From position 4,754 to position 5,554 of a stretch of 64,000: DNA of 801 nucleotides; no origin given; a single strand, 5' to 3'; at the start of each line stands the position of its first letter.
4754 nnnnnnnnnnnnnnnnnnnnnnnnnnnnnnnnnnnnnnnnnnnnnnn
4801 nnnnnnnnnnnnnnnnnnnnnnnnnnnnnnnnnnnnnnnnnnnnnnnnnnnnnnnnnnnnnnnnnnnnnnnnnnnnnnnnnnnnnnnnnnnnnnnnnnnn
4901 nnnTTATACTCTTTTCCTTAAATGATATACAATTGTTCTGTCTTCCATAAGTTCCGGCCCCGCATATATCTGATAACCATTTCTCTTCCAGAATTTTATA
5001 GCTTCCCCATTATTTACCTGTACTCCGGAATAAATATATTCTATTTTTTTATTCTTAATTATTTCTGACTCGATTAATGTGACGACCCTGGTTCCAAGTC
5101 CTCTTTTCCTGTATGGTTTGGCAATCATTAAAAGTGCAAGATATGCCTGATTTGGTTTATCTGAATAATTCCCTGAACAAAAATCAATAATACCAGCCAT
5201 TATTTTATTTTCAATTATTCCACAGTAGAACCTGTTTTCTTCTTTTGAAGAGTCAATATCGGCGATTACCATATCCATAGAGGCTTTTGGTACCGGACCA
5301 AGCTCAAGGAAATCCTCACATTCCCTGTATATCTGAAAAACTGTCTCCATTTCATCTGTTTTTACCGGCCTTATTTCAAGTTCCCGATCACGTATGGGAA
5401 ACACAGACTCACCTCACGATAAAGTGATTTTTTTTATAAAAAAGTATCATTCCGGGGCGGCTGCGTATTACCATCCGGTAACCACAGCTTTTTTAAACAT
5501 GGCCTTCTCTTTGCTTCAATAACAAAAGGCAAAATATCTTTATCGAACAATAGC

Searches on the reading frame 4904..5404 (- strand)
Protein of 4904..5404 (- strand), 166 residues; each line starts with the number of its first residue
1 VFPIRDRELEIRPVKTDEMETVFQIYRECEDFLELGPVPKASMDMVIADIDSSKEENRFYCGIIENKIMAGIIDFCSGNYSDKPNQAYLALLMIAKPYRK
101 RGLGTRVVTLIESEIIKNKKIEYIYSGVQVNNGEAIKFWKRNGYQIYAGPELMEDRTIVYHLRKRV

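Call 11: search_protein_families(library=pfam, proteins=[window:4904-5404:-])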
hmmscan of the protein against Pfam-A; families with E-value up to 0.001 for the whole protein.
window:4904-5404:- (166 aa): 6 families
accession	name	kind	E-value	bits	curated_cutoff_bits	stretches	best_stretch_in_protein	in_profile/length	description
PF00583.31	Acetyltransf_1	-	1.1e-11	45.4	20.7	1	22-144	4-116/116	Acetyltransferase (GNAT) family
PF13508.13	Acetyltransf_7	-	8.5e-08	32.9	27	1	66-145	10-83/84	Acetyltransferase (GNAT) domain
PF13420.13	Acetyltransf_4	-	1.3e-06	28.9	24.3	1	46-147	40-137/155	Acetyltransferase (GNAT) domain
PF13673.13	Acetyltransf_10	-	4.3e-06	27.2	23.6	1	56-163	29-125/128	Acetyltransferase (GNAT) domain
PF13302.13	Acetyltransf_3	-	1.1e-05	26.6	25.4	1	9-145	2-138/138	Acetyltransferase (GNAT) domain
PF08445.16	FR47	-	1.6e-05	25.2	22.1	1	86-147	21-80/86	FR47-like protein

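Call 95: find_encoding_contigs(protein=window:4904-5404:-, flank=2000, max_places=5)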
Protein window:4904-5404:- (166 aa): 1 contig read that carries it; 1 place shown.
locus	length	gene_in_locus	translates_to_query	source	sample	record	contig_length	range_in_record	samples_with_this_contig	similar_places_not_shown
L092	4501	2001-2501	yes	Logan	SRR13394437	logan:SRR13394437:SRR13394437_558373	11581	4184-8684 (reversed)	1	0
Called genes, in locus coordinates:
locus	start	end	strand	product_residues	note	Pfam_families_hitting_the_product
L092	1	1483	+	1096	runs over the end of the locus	PF00133:tRNA-synt_1, PF09334:tRNA-synt_1g (weak), PF13603:tRNA-synt_1_2 (faint), PF08264:Anticodon_1, PF10458:Val_tRNA-synt_C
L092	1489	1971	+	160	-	PF00293:NUDIX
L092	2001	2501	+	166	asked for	PF13302:Acetyltransf_3 (weak), PF13420:Acetyltransf_4 (weak), PF00583:Acetyltransf_1, PF13508:Acetyltransf_7, PF08445:FR47 (weak)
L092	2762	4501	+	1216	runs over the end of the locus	PF05099:TerB (weak), PF00005:ABC_tran, PF01061:ABC2_membrane, PF12698:ABC2_membrane_3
